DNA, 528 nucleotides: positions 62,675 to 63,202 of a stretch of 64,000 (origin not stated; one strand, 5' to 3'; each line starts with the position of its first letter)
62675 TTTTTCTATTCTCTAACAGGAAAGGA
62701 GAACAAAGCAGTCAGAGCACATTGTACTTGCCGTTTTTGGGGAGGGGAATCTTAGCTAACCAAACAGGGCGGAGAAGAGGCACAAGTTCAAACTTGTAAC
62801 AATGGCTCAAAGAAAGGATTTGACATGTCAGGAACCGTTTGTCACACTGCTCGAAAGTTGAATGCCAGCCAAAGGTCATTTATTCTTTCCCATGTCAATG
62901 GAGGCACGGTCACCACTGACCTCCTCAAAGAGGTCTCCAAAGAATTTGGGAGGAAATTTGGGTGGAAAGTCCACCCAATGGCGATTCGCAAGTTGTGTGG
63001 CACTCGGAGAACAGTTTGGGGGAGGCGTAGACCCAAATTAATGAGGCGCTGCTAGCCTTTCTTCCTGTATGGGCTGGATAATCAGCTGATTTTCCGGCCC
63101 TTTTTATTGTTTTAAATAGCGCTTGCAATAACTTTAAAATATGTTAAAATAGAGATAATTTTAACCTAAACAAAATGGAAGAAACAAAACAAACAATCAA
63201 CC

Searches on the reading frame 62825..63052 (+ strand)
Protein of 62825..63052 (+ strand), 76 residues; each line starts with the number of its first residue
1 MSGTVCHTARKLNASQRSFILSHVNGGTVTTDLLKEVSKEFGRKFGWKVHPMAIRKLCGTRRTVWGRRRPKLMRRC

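Call 10: search_protein_families(library=pfam, proteins=[window:62825-63052:+], max_evalue=10)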
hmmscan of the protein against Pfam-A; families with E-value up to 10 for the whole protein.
seq(76 aa): 0 families

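Call 11: search_protein_families(library=phrogs, proteins=[window:62825-63052:+], max_evalue=10)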
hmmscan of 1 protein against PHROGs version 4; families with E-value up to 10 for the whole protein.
seq(76 aa): 1 family
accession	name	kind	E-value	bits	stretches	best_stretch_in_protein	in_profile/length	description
phrog_1891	-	DNA, RNA and nucleotide metabolism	0.1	13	1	9-61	49-96/255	HNH endonuclease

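Call 13: find_homologous_proteins(query=window:62825-63052:+, max_evalue=1)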
Query seq(76 aa): no candidate shares three 5-residue words with the query. No homologue found.

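Call 16: find_encoding_contigs(protein=window:62825-63052:+, flank=10000)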
Protein window:62825-63052:+ (76 aa): no gene with exactly this product is on record in the collection.

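Call 30: find_homologous_proteins(query=A1, max_evalue=0.01)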
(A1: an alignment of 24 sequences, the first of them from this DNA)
Query A1 (24 sequences) (76 aa, profile of the alignment): 5 proteins with E <= 0.01 among 1150 candidates.
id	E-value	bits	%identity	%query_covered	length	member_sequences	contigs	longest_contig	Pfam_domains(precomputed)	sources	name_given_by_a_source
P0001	3.3e-11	61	-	-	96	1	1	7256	-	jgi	-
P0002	1.4e-9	56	29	32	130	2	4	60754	-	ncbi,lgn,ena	-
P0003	1.2e-8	53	26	75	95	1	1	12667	-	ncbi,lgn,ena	-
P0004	2.7e-7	49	-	-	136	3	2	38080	-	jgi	-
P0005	7.8e-5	41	67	8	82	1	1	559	-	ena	-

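Call 31: search_solved_structures(query=A1, max_evalue=10, show_alignments=2)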
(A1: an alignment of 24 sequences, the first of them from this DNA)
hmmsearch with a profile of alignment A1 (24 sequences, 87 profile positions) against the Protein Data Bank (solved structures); distinct sequences matched with E-value up to 10: 11.
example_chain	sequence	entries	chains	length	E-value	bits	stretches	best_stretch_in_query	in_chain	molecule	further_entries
8pql_U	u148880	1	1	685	0.00012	25.8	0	8-37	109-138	Ubiquitin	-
8q7r_U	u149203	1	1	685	0.00012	25.8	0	8-37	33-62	Ubiquitin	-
8pql_E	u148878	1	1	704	0.00016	25.4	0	8-37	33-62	Polyubiquitin-C,Nucleotide exchange factor SIL1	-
5b83_A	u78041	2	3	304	0.13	16.1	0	7-37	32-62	tetra ubiquitin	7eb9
7yui_A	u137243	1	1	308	0.14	16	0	7-37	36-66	Polyubiquitin-C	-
1u9p_A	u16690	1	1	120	0.18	15.6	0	22-53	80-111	pArc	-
1iuf_A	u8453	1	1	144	0.54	14.1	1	7-70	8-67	centromere abp1 protein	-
5ed8_A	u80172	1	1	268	0.88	13.4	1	14-62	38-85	MKIAA0668 protein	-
5h07_A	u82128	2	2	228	0.89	13.4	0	7-37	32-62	Polyubiquitin-C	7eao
5cwj_A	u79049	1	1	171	1.3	12.9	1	17-68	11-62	Designed helical repeat protein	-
6xh5_A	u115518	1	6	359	2.5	11.9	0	17-67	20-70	helical fusion design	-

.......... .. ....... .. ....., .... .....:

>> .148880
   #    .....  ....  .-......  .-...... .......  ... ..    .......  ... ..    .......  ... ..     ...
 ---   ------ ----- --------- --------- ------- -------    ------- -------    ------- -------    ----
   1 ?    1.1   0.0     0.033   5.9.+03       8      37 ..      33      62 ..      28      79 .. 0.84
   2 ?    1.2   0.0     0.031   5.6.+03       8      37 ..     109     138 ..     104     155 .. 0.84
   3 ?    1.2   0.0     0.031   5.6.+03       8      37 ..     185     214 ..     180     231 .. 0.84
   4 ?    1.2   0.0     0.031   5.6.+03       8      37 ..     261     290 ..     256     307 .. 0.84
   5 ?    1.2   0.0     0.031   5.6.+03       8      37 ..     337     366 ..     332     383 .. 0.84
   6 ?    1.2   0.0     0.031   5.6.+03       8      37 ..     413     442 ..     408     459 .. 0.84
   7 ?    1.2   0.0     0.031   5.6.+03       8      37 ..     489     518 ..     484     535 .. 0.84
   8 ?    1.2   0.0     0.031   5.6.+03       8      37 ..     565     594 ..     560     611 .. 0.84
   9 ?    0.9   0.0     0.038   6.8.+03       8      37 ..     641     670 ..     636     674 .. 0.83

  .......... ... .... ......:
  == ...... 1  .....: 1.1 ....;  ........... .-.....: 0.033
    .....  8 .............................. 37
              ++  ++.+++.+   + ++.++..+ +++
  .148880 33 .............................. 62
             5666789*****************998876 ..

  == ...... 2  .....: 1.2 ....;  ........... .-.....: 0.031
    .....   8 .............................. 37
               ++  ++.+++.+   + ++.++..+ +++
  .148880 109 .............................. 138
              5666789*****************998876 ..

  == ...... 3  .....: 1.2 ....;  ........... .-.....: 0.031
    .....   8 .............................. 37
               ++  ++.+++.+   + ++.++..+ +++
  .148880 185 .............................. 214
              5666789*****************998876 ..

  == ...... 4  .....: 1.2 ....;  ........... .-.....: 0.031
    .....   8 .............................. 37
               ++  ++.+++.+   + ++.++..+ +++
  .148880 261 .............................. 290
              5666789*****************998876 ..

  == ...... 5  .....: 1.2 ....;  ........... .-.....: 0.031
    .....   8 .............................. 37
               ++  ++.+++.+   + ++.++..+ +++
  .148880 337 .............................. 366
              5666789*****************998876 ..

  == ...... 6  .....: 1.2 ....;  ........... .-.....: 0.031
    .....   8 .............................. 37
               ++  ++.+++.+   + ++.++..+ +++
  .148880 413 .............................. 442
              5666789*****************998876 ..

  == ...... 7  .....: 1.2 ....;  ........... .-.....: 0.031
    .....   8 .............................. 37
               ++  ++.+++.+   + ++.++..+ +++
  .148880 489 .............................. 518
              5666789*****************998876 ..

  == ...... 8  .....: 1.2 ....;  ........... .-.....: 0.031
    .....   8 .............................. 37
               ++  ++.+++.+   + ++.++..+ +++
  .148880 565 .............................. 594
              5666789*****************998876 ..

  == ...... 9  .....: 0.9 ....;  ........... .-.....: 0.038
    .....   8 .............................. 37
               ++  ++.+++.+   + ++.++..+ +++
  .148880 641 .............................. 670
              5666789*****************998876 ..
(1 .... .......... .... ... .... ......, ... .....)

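Call 46: predict_structure(alignment_id=A4)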
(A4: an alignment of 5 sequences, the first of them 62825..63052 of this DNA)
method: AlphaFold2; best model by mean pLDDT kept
length: 76 residues; sequences in the alignment: 5
mean_pLDDT: 70.1   pTM: 0.51
mean pLDDT of the five models: 70.1, 69.1, 67.8, 66.7, 65.8
residues with pLDDT >= 90: 1; 70-90: 45; 50-70: 13; < 50: 17
segments of 3 or more residues with pLDDT < 50: 1-6, 61-69
pLDDT, mean of each block of 10 residues (from residue 1): 48 83 77 88 84 77 46 50
secondary structure, 60 per line:
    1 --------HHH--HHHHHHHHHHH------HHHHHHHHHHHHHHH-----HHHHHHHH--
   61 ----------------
elements in order: H14-24 H31-45 H51-58

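Call 48: search_protein_representatives(alignment_id=A4)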
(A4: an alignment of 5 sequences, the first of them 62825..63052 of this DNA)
Query: 5 sequences, 96 profile positions. Proteins with E-value up to 0.001 (for the whole library): 15; up to 1e-10: 5; up to 1e-30: 0. The best 15 are listed.
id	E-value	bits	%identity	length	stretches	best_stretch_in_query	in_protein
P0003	2.2e-30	121.0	-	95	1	1-95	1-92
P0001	5.7e-30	119.7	-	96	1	1-96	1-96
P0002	9.6e-29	115.8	-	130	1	1-96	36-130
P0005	1.2e-27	112.2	-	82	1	1-83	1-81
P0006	7.1e-13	64.9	-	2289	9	20-53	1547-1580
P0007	1.4e-10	57.6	-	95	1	1-82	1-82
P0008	4.3e-09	52.8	-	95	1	9-90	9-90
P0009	1.4e-08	51.1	-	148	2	1-57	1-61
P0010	1.5e-06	44.6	-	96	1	1-87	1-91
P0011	5.4e-06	42.8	-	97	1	5-83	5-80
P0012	6.0e-06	42.7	-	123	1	9-82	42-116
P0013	3.3e-05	40.3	-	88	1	1-86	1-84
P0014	8.8e-05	38.9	-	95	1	3-83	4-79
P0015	1.4e-04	38.3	-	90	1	1-64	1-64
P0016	1.9e-04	37.9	-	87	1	7-81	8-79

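Call 50: fold_search(model_id=the predicted structure, library=pdb)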
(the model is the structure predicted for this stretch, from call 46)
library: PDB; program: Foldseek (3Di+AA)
matches with E <= 10: 127; with E <= 0.001: 0
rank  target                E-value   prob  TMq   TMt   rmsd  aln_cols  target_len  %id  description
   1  4xvn_A                1.5e+00  0.82  0.53  0.33   2.5        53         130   15  Crystal structure of the small terminase from thermophilic phage G20C (released 2016-02-10)
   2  6qfd_C                2.0e+00  0.25  0.35  0.25   5.2        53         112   17  The complex structure of hsRosR-S4 (vng0258/RosR-S4) (released 2019-07-10)
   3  6qh0_D                2.0e+00  0.23  0.35  0.25   6.5        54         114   17  The complex structure of hsRosR-S5 (VNG0258H/RosR-S5) (released 2019-07-10)
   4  3r2x_C                2.2e+00  0.28  0.42  0.40   3.6        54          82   18  Crystal structure of the de novo designed binding protein HB36.3 in complex the the 1918 influenza virus hemagglutinin (released 2011-05-11)
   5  7pdj_C                2.8e+00  0.07  0.24  0.13   9.5        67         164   19  R12E vFLIP mutant (released 2022-05-11)
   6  8vj1_A                3.0e+00  0.28  0.46  0.46   3.9        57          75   10  Structure of C-terminal domain of telomere resolvase, ResT, from Borrelia garinii (released 2024-07-17)
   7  2lbf_MODEL_1_A        3.0e+00  0.08  0.28  0.29   4.9        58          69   16  Solution structure of the dimerization domain of human ribosomal protein P1/P2 heterodimer (released 2011-12-14)
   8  6qua_D                3.2e+00  0.18  0.35  0.25   5.2        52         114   17  The complex structure of hsRosR-SG (vng0258/RosR-SG) (released 2019-07-10)
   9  2qyt                  3.2e+00  0.07  0.28  0.09  10.7        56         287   23  Crystal structure of 2-dehydropantoate 2-reductase from Porphyromonas gingivalis W83 (released 2007-09-04)
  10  2fu4_A                3.4e+00  0.09  0.33  0.32   9.9        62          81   14  Crystal Structure of the DNA binding domain of E.coli FUR (Ferric Uptake Regulator) (released 2006-05-16)
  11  8ywo                  3.6e+00  0.13  0.36  0.15   6.3        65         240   11  Crystal structure of L-azetidine-2-carboxylate hydrolase soaked in (S)-azetidine-2-carboxylic acid (released 2024-05-08)
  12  6ry3                  3.8e+00  0.21  0.40  0.46   2.9        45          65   18  Structure of the WUS homeodomain (released 2020-04-29)
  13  4beh_MODEL_1_A        3.8e+00  0.08  0.26  0.20   5.7        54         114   18  Solution structure of human ribosomal protein P1.P2 heterodimer (released 2013-08-14)
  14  3c7j_A                3.8e+00  0.08  0.30  0.13   8.9        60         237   15  Crystal structure of transcriptional regulator (GntR family member) from Pseudomonas syringae pv. tomato str. DC3000 (released 2008-02-26)
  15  2vwa_A                3.8e+00  0.07  0.26  0.21   8.7        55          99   13  Crystal structure of a sporozoite protein essential for liver stage development of malaria parasite (released 2008-07-08)
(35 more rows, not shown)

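Call 78: search_protein_families(library=pfam, alignment_id=A1, max_evalue=1)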
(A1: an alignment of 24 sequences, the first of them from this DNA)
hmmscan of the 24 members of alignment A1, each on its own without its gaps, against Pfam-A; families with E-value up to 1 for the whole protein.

A. member 1, seq(76 aa): 0 families

B. families by the number of members that match (of 24 scanned): 9 families
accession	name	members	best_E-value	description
PF13592.12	HTH_33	3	0.076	Winged helix-turn helix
PF03604.18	Zn_ribbon_RPAB4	1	0.008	DNA directed RNA polymerase, 7 kDa subunit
PF18335.7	SH3_13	1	0.053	ATP-dependent RecD-like DNA helicase SH3 domain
PF22410.1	DnaG_helical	1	0.054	DNA primase DnaG, helical domain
PF01562.24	Pep_M12B_propep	1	0.059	Reprolysin family propeptide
PF04256.18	DUF434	1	0.11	Protein of unknown function (DUF434)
PF15943.11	YdaS_toxin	1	0.13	Bacterial toxin YdaS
PF07742.17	BTG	1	0.19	BTG family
PF01498.24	HTH_Tnp_Tc3_2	1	0.19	Transposase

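Call 90: fold_search(model_id=the predicted structure, library=viral)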
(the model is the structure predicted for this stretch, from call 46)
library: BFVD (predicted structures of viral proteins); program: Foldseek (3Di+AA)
matches with E <= 10: 325; with E <= 0.001: 0
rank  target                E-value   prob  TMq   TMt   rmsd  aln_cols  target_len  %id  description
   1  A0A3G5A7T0            4.0e-01  0.98  0.49  0.09   2.3        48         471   27  HNH endonuclease [Hyperionvirus sp.]
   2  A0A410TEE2            4.8e-01  0.96  0.49  0.51   2.3        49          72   16  (no name in the UniProt tables at hand)
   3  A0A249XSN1            6.2e-01  0.41  0.35  0.40   3.8        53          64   24  Uncharacterized protein [Mycobacterium phage Phabba]
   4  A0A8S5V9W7            7.0e-01  0.93  0.57  0.04   3.3        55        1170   14  Large terminase protein [Ackermannviridae sp. ctUml7]
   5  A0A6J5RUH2            7.4e-01  0.85  0.51  0.23   4.3        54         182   18  HNH nuclease [uncultured Caudovirales phage]
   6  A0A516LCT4            7.9e-01  0.75  0.44  0.11   4.4        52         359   17  (no name in the UniProt tables at hand)
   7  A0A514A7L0            7.9e-01  0.25  0.33  0.24   7.2        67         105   16  (no name in the UniProt tables at hand)
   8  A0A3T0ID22            8.4e-01  0.66  0.43  0.32   5.0        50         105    8  Uncharacterized protein [Streptomyces phage Gilson]
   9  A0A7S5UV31            8.4e-01  0.63  0.41  0.16   2.7        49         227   22  (no name in the UniProt tables at hand)
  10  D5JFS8                8.4e-01  0.51  0.43  0.35   3.8        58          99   19  Phage protein [Klebsiella phage KP15]
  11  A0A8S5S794            8.9e-01  0.92  0.50  0.68   2.2        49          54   20  Uncharacterized protein [Myoviridae sp. ct1ba2]
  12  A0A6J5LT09            8.9e-01  0.84  0.47  0.68   3.9        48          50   19  Uncharacterized protein [uncultured Caudovirales phage]
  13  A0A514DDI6            9.4e-01  0.72  0.47  0.33   2.8        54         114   15  Uncharacterized protein [Microbacterium phage Cinna]
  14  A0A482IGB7            1.1e+00  0.15  0.31  0.33   5.9        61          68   10  (no name in the UniProt tables at hand)
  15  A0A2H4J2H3            1.1e+00  0.82  0.47  0.17   2.1        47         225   21  HNH nuclease domain-containing protein [uncultured Caudovirales phage]
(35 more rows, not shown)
